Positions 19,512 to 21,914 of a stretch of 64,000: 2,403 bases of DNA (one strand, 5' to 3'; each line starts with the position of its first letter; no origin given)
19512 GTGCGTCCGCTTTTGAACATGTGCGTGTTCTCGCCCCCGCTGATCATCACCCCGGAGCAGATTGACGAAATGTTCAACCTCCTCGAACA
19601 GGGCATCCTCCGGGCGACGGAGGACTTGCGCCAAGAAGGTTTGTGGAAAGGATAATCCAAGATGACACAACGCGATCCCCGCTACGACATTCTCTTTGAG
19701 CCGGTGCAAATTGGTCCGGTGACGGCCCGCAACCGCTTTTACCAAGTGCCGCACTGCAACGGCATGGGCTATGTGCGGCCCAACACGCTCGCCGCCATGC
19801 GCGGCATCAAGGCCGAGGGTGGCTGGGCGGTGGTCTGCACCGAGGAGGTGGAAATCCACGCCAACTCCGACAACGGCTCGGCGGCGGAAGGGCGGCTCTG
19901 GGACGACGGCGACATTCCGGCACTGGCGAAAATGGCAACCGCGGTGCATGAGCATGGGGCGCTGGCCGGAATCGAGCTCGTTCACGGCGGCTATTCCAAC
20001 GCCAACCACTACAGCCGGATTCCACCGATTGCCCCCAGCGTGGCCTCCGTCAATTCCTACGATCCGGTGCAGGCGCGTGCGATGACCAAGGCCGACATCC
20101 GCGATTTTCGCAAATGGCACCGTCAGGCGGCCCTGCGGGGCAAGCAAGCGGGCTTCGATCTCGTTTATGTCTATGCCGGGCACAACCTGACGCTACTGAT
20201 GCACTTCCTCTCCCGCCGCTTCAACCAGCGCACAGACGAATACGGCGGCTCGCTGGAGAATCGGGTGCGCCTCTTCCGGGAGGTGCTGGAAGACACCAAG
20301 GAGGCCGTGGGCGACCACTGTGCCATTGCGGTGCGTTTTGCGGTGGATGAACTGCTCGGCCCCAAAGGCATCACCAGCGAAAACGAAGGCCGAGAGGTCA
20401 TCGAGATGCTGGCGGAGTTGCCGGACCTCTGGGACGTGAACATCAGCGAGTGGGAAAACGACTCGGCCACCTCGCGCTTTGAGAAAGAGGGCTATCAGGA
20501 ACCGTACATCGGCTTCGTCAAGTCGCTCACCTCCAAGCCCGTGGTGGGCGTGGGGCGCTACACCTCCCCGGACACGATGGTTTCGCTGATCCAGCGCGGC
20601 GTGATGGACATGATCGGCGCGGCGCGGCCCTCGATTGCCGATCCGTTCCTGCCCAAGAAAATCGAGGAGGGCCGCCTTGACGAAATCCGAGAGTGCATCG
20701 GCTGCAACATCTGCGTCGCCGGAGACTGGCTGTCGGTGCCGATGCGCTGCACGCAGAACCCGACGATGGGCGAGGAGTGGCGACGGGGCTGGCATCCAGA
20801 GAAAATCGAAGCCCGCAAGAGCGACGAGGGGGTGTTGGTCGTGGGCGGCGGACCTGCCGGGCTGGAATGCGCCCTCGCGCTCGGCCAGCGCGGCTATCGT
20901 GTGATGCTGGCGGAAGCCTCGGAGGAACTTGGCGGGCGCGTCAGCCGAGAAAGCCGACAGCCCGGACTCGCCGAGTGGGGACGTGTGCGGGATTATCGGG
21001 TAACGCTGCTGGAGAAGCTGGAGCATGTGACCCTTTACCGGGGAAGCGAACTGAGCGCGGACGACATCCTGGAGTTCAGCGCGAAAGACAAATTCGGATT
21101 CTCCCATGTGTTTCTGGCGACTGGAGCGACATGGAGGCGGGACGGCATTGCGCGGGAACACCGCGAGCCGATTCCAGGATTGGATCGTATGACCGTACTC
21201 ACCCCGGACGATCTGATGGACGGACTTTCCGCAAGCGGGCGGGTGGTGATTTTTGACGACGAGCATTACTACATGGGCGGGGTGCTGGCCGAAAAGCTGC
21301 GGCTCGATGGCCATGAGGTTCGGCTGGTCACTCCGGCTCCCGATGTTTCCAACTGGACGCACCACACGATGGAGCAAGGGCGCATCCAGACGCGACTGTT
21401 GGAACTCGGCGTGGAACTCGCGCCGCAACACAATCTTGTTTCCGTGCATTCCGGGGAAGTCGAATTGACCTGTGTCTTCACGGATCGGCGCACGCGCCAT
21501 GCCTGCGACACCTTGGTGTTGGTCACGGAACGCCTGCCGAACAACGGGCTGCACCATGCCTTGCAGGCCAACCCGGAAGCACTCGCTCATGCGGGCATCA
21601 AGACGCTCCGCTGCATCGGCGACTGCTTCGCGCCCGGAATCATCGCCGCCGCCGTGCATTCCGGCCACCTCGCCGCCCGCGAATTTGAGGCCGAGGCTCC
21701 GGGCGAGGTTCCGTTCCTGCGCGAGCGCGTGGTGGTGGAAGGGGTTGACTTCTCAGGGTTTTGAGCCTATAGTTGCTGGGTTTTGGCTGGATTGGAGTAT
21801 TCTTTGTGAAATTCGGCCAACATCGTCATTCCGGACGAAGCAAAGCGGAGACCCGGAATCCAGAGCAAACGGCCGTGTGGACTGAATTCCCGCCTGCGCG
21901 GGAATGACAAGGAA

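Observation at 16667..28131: Catabolic island 1: amber-less MttB homologue + omega-transaminase + TMADH/DgcA-like FMN-FeS dehydrogenase + Pot-type transporter + agmatinase-family ureohydrolase + Rieske oxygenase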

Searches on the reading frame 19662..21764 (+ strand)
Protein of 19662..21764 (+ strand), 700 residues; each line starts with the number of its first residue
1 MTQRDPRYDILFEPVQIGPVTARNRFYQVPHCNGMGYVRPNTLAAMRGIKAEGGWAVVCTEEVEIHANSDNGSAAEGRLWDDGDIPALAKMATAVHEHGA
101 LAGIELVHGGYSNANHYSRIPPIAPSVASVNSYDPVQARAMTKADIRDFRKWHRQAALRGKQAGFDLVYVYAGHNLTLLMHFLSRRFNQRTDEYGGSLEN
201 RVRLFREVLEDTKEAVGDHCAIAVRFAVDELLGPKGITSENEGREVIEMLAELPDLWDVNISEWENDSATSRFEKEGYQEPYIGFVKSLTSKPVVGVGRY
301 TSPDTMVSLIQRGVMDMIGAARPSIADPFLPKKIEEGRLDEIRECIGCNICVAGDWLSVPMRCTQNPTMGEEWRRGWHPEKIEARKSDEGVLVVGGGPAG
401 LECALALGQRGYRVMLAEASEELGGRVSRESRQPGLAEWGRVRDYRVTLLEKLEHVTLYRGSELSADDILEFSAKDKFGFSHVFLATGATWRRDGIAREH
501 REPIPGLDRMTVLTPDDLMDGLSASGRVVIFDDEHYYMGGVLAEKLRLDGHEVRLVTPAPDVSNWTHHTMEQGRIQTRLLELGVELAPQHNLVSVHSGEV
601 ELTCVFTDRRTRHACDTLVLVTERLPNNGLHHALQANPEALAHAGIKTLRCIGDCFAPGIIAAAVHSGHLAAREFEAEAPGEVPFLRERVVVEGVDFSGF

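Call 4: search_protein_families(library=pfam, proteins=[window:19662-21764:+])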
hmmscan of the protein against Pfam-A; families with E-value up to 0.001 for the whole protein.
window:19662-21764:+ (700 aa): 11 families
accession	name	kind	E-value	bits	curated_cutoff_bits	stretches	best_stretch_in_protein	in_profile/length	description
PF00724.26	Oxidored_FMN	-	1.4e-72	245.2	27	1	11-340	2-341/342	NADH:flavin oxidoreductase / NADH oxidase family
PF22620.2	OYE-like_second_a-b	-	2.1e-12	47.6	25.5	1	513-612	1-100/128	OYE-like second alpha/beta domain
PF07992.20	Pyr_redox_2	-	9.5e-11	42.1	26.1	1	391-630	3-243/291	Pyridine nucleotide-disulphide oxidoreductase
PF13450.12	NAD_binding_8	-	2.7e-09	37.6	21.9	1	393-435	1-42/68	NAD(P)-binding Rossmann-like domain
PF12831.13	FAD_oxidored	-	2.7e-07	30.7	27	1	391-439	2-50/416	FAD dependent oxidoreductase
PF00070.33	Pyr_redox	-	3.7e-07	31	22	0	391-424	2-35/82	Pyridine nucleotide-disulphide oxidoreductase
PF03486.20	HI0933_like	-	4e-06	26.9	50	1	391-426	3-38/244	HI0933-like protein Rossmann domain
PF01266.30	DAO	-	2.7e-05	24.3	27.9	1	391-430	2-42/353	FAD dependent oxidoreductase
PF00890.30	FAD_binding_2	-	3.9e-05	23.5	20.4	1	391-425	2-36/414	FAD binding domain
PF01134.28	GIDA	-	0.00013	21.6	22.1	1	391-420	2-32/391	Glucose inhibited division protein A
PF01494.25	FAD_binding_3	-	0.00088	19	22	0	391-421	4-34/349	FAD binding domain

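Call 5: search_protein_families(library=ncbifam, proteins=[window:19662-21764:+])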
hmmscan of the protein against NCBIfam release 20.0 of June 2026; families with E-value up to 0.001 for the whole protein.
window:19662-21764:+ (700 aa): 42 families (the best 25 are shown)
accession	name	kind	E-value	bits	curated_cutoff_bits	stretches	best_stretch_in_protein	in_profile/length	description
TIGR03997.1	mycofact_OYE_2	equivalog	9.9e-100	334.8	793.15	1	11-674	2-644/645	mycofactocin system FadH/OYE family oxidoreductase 2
NF041087.1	bile_acid_BaiCD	equivalog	9.4e-61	205.7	825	1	8-674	1-641/642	bile acid Fe-S flavoenzyme BaiCD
NF045599.1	bili_reduct_long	exception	4.1e-60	203.7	750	1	11-674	1-640/641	bilirubin reductase, long form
TIGR03996.1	mycofact_OYE_1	hypoth_equivalog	3.6e-54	184.4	627.9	1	23-671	14-632/633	mycofactocin system FadH/OYE family oxidoreductase 1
NF045592.1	bili_reduct_N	equivalog_domain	3.9e-42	144.7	425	1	11-352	2-349/363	bilirubin reductase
NF010047.0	PRK13523.1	equivalog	2.4e-33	115.6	431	1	11-336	5-322/339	NADPH dehydrogenase NamA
NF006101.0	PRK08255.1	equivalog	2.3e-29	102.1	1078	1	10-328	398-724/768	bifunctional salicylyl-CoA 5-hydroxylase/oxidoreductase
NF007899.0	PRK10605.1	subfamily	3.1e-24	85.9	403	1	10-336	5-339/365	N-ethylmaleimide reductase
NF009410.0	PRK12771.1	subfamily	4.1e-09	35.6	516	1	375-427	126-177/566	NAD(P)-binding protein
TIGR03467.1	HpnE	equivalog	7.3e-09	35.4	283.05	1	391-428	1-38/430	hydroxysqualene dehydroxylase HpnE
TIGR01372.1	soxA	subfamily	5e-08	31.2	1164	1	379-433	159-213/996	sarcosine oxidase subunit alpha family protein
TIGR01317.1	GOGAT_sm_gam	subfamily_domain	9e-08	31.4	447.7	1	369-496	124-245/485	glutamate synthase small subunit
TIGR02053.1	MerA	equivalog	5.2e-07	29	454.45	0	447-629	95-271/465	mercury(II) reductase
NF005560.0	PRK07233.1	equivalog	1.6e-06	27.3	252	1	391-428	3-40/435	hypothetical protein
NF004780.0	PRK06126.1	subfamily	2.2e-06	26.3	445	1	385-421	5-41/552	hypothetical protein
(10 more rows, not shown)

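Call 24: search_solved_structures(query=window:19662-21764:+, max_evalue=1e-30)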
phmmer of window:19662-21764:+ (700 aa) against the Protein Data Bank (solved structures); distinct sequences matched with E-value up to 1e-30: 7.
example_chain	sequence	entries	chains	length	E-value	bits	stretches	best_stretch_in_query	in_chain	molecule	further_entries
3k30_A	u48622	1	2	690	5.6e-246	821.6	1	7-688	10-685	Histamine dehydrogenase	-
6de6_A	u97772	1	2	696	9.5e-233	777.9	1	3-691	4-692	Histamine dehydrogenase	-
6l6j_A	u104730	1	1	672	1.8e-221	740.6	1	4-674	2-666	Oxidored_FMN domain-containing protein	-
1djn_A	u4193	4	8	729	7e-177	593.2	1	4-690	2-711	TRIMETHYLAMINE DEHYDROGENASE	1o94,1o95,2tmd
1djq_A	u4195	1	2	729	1.3e-175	589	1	4-690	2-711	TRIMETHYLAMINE DEHYDROGENASE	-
6qkg_A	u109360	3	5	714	5.2e-49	170.6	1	8-531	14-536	NCR A | NCR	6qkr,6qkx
1ps9_A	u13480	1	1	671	2.8e-38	135.1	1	8-472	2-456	2,4-dienoyl-CoA reductase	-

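Call 35: search_solved_structures(query=window:19662-21764:+, max_evalue=1e-100, show_alignments=4)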
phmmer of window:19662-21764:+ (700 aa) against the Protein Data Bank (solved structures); distinct sequences matched with E-value up to 1e-100: 5.
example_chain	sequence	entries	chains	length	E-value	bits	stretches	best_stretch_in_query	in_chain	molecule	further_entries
3k30_A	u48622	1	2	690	5.6e-246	821.6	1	7-688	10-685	Histamine dehydrogenase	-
6de6_A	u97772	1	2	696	9.5e-233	777.9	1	3-691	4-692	Histamine dehydrogenase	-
6l6j_A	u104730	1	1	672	1.8e-221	740.6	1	4-674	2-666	Oxidored_FMN domain-containing protein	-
1djn_A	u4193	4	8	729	7e-177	593.2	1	4-690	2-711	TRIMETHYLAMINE DEHYDROGENASE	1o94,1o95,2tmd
1djq_A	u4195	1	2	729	1.3e-175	589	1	4-690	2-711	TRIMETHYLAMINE DEHYDROGENASE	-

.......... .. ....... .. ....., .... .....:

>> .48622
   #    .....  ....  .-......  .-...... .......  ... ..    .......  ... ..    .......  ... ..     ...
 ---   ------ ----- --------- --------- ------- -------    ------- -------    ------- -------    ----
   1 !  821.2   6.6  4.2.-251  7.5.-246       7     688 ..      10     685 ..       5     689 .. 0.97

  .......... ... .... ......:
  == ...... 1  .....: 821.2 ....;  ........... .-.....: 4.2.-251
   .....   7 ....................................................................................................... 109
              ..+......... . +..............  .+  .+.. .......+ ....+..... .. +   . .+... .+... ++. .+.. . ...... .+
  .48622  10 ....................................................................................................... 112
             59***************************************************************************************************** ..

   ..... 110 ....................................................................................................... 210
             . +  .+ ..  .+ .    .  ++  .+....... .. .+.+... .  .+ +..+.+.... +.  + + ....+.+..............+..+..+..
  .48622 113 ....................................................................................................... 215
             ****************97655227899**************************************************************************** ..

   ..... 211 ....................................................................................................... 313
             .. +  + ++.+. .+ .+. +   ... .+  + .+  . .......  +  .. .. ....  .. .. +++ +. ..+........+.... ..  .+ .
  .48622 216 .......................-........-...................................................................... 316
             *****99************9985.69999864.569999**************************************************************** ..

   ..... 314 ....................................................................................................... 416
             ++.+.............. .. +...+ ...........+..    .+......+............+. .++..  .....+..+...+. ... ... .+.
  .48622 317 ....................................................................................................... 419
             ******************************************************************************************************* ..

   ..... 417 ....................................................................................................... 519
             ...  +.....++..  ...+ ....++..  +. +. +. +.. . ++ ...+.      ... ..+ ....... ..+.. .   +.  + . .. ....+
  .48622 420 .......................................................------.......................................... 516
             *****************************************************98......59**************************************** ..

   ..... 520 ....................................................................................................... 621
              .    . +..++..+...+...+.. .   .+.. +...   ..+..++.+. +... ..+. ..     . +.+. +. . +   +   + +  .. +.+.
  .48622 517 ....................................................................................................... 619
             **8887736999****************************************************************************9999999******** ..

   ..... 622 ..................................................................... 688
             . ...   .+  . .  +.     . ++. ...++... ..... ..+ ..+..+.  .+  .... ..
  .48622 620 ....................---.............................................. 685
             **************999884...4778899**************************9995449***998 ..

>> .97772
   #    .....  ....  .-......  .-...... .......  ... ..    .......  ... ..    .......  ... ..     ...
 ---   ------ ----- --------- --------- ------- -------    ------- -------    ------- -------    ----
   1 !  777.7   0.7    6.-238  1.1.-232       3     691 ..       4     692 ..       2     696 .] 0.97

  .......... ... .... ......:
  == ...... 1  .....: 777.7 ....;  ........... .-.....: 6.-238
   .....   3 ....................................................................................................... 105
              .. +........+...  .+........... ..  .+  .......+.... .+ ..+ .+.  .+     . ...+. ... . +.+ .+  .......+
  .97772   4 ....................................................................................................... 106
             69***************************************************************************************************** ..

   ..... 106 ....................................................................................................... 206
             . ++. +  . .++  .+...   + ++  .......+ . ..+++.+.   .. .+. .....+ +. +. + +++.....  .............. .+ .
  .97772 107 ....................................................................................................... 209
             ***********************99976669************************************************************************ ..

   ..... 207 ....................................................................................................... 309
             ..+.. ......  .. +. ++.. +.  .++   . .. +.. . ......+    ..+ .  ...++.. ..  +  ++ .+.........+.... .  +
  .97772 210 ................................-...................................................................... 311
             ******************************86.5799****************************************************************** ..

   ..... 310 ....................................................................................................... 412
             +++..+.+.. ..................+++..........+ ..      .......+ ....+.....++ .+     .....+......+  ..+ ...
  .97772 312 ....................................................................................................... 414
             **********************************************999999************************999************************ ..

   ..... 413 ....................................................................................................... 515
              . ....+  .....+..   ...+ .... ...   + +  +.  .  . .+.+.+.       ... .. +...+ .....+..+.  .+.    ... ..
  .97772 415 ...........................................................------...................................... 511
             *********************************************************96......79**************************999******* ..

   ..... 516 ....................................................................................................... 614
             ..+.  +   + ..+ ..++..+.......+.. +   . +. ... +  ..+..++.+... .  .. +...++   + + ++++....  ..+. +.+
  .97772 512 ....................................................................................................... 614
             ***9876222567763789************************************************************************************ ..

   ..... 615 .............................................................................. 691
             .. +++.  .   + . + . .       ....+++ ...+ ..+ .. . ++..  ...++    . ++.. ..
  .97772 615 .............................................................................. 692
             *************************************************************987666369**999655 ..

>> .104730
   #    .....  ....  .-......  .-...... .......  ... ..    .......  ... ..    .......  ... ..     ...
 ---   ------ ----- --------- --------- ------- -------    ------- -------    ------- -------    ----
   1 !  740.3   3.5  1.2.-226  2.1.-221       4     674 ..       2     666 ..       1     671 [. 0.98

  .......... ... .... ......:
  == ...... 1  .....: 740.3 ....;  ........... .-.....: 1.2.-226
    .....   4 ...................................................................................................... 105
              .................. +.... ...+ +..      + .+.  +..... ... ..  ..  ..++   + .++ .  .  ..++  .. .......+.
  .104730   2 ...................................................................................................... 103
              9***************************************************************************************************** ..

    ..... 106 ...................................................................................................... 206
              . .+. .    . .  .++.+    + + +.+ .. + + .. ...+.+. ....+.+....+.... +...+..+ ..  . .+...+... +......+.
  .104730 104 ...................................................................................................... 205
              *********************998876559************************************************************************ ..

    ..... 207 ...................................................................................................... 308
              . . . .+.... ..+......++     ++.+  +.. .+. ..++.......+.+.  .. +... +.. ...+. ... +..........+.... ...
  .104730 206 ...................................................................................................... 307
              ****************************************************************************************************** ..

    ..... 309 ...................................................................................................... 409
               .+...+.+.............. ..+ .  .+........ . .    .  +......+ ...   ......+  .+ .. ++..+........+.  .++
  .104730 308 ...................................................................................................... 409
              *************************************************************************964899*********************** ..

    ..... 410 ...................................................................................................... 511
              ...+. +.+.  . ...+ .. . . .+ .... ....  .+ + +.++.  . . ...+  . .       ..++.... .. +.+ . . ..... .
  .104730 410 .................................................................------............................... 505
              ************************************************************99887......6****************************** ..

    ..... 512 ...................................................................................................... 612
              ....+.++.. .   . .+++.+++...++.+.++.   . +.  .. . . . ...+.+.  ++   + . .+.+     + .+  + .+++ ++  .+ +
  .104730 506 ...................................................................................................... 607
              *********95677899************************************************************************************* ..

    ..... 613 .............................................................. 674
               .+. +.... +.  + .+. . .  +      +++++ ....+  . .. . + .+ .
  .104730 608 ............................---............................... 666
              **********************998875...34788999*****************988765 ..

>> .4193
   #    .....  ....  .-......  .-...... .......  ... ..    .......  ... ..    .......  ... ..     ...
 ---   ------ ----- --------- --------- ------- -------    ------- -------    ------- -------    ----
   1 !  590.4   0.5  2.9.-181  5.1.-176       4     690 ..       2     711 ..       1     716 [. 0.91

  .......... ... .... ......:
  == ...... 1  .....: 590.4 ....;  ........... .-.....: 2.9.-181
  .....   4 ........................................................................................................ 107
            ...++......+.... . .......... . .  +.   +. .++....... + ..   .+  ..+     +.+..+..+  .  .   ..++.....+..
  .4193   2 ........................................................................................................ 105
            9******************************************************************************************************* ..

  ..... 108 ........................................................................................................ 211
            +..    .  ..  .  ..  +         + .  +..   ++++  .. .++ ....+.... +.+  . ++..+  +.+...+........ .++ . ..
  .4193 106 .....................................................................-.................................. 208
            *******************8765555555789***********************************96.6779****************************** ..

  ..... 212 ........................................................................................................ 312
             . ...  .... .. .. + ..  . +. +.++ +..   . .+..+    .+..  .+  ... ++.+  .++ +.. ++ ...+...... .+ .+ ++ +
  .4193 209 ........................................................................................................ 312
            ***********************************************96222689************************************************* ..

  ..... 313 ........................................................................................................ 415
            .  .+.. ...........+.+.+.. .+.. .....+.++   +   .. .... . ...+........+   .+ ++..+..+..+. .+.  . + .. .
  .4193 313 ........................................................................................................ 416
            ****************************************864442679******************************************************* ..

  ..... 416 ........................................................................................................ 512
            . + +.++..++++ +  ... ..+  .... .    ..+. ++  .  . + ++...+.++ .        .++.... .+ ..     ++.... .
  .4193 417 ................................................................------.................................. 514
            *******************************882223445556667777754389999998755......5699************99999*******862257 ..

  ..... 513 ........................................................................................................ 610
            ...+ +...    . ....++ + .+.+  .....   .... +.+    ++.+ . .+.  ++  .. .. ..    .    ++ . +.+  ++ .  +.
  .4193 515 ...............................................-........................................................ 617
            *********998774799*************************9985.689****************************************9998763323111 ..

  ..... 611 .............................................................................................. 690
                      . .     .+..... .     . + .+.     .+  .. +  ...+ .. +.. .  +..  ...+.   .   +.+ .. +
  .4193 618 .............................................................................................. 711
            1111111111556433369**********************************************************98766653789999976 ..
